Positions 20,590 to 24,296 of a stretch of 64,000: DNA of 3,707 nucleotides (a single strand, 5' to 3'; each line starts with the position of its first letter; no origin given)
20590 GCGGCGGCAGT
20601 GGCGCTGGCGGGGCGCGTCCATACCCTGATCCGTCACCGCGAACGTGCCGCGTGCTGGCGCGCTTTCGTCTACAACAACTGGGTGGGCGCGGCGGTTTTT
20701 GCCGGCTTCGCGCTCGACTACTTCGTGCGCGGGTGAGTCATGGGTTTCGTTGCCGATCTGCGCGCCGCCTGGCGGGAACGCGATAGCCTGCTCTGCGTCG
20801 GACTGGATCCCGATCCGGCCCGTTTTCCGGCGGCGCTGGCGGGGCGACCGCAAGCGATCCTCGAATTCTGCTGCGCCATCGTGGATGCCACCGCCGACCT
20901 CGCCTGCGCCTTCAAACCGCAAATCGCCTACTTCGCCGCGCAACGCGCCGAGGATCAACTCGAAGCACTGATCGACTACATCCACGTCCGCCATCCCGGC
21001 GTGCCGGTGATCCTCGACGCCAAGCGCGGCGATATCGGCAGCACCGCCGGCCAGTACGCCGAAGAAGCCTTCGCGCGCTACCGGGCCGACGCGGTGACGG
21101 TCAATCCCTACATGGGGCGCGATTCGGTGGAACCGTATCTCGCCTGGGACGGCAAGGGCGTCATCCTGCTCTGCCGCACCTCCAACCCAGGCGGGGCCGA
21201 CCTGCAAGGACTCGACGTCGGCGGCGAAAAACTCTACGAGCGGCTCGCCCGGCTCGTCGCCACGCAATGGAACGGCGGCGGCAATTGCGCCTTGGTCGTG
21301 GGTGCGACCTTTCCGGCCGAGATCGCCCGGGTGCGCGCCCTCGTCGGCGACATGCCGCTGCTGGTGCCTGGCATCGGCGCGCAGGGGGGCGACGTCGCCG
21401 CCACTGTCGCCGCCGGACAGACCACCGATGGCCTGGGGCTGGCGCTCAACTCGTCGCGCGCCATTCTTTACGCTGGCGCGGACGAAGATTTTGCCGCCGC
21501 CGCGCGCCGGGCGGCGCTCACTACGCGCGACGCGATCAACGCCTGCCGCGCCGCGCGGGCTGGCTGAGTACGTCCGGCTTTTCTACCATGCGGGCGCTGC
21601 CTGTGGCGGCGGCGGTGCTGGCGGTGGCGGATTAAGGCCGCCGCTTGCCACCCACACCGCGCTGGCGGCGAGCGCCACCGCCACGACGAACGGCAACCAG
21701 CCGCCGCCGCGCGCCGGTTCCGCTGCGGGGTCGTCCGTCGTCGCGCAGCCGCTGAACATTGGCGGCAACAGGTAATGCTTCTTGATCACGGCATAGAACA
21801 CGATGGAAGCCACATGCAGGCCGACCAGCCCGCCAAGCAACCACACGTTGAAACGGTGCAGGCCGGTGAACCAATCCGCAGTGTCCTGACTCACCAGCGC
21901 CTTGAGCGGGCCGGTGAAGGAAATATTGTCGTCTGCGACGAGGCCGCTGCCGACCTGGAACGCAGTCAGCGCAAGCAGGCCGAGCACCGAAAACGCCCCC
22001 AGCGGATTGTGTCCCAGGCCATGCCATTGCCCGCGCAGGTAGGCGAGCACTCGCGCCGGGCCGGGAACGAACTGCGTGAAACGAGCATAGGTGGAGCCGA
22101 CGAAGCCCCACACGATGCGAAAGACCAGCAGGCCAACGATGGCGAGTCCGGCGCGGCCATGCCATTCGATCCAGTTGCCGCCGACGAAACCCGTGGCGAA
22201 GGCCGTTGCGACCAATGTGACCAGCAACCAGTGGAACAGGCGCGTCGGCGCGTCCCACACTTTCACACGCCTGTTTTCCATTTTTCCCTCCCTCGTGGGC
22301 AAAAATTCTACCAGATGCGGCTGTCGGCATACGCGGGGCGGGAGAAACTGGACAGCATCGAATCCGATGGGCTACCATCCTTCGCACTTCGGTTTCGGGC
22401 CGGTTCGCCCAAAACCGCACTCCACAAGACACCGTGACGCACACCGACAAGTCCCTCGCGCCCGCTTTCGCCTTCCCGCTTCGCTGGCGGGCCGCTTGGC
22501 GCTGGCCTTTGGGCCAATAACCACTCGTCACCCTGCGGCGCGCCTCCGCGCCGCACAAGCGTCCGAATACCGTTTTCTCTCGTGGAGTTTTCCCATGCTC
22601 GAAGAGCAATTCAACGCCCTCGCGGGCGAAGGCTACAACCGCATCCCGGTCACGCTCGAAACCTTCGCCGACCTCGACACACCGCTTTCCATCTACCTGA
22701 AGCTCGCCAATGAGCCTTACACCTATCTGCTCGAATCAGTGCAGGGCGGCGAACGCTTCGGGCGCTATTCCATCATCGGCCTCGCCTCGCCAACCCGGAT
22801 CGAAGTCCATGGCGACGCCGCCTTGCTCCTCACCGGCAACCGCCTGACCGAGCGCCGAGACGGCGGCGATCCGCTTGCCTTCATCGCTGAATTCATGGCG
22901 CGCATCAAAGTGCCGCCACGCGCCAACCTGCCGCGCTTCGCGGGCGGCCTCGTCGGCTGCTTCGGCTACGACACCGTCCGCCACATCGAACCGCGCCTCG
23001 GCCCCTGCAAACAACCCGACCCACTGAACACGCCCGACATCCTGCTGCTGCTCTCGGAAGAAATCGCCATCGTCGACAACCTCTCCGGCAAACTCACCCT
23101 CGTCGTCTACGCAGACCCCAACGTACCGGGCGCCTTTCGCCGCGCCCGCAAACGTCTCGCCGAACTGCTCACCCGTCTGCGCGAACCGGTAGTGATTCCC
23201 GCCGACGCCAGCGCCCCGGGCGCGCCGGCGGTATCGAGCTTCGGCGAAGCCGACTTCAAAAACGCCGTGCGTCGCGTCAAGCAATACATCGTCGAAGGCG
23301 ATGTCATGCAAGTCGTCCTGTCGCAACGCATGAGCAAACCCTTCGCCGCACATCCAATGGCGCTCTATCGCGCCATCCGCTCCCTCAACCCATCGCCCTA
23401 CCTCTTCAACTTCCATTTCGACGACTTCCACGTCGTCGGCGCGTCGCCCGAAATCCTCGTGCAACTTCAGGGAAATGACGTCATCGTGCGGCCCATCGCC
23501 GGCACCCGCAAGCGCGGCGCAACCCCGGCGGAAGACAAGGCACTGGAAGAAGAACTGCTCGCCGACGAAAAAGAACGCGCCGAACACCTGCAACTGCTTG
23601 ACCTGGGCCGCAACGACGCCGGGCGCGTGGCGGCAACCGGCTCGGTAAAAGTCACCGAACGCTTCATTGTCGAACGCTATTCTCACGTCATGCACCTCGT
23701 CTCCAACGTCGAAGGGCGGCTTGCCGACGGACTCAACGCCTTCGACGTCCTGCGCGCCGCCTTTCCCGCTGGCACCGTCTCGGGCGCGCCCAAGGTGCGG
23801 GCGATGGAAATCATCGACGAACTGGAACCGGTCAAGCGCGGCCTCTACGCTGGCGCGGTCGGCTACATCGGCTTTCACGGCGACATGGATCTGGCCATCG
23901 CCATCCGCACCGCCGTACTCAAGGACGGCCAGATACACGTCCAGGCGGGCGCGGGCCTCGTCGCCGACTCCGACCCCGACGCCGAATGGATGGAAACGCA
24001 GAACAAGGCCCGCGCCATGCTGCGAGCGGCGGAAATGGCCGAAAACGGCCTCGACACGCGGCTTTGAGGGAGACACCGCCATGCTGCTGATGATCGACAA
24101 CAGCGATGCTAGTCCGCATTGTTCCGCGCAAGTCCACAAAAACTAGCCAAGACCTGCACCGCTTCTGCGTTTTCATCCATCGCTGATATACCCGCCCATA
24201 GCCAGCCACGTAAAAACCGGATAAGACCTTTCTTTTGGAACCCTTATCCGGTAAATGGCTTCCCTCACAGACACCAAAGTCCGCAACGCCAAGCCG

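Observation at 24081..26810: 2.7-kb integrase/HicAB/AlpA mini-island inserted in the first codons of trpG and rebuilding the gene start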

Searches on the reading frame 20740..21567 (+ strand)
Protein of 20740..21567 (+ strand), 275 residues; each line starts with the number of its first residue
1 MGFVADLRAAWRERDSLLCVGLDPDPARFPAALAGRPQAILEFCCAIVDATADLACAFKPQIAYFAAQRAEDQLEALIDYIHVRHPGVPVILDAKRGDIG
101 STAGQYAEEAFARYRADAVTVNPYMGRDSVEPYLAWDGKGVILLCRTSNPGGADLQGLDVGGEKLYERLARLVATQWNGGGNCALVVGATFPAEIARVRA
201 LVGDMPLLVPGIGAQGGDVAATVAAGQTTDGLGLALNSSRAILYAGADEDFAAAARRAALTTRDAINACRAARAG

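Call 75: search_protein_families(library=pfam, proteins=[window:20740-21567:+], max_evalue=0.01)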
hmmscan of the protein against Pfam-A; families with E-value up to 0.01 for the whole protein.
window:20740-21567:+ (275 aa): 1 family
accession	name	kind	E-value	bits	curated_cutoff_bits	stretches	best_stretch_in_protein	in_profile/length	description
PF00215.30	OMPdecase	-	7.6e-30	104.9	27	1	17-249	2-215/221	Orotidine 5'-phosphate decarboxylase / HUMPS family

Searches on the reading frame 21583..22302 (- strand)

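Call 75: search_protein_families(library=pfam, proteins=[window:21583-22302:-], max_evalue=0.01)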
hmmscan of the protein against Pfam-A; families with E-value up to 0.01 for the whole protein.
window:21583-22302:- (239 aa): 1 family
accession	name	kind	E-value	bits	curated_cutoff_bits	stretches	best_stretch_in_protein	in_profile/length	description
PF01292.26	Ni_hydr_CYTB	-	3.5e-21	76.2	30.1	1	15-185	1-179/179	Prokaryotic cytochrome b561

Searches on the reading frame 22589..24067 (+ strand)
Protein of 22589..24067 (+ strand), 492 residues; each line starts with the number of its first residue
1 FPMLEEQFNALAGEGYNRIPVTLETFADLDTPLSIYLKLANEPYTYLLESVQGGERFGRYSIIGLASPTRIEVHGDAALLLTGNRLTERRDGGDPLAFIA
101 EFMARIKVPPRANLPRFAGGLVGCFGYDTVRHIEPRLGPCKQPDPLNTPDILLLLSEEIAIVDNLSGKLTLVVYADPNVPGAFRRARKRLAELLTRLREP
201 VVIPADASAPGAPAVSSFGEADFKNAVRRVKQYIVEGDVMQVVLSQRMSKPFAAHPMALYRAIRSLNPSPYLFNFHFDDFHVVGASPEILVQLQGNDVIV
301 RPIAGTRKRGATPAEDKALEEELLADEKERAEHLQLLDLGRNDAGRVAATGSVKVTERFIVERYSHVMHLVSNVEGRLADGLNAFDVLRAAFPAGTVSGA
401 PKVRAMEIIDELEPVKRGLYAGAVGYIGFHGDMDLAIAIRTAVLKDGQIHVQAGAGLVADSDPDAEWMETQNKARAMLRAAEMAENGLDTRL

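Call 4: search_protein_families(library=pfam, proteins=[window:22589-24067:+], max_evalue=0.01)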
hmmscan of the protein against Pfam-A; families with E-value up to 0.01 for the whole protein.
window:22589-24067:+ (492 aa): 3 families
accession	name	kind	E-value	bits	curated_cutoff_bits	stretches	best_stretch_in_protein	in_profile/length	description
PF00425.24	Chorismate_bind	-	2.1e-94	316.3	27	1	221-473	3-257/257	chorismate binding enzyme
PF04715.19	Anth_synt_I_N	-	2.5e-31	109.3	23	1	28-171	1-140/140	Anthranilate synthase component I, N terminal region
PF23357.1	DUF7088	-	0.0046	17.6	27.8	0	160-198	13-51/105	Domain of unknown function (DUF7088)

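Call 93: find_related_loci(query=A3, collection=viral_contigs, flank=4000)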
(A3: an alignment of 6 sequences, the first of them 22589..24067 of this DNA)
Query A3 (492 aa) in viral_contigs; peptide patterns used: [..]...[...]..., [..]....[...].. (x = any residue, [..] = any of these).
41 stretches matched a pattern; 3 encode a relative of the query (tblastn E <= 1e-3); 3 distinct loci.
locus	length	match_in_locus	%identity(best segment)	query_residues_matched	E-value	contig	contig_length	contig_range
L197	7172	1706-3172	59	3-486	0e+0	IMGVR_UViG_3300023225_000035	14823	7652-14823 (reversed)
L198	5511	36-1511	57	3-489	0e+0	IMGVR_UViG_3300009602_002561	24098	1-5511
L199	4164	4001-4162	42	6-60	5e-7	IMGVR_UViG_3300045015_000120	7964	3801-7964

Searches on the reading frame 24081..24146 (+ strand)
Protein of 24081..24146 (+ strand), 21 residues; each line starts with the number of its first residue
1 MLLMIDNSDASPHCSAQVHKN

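Call 4: search_protein_families(library=pfam, proteins=[window:24081-24146:+], max_evalue=0.01)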
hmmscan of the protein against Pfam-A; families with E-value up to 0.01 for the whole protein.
window:24081-24146:+ (21 aa): 0 families
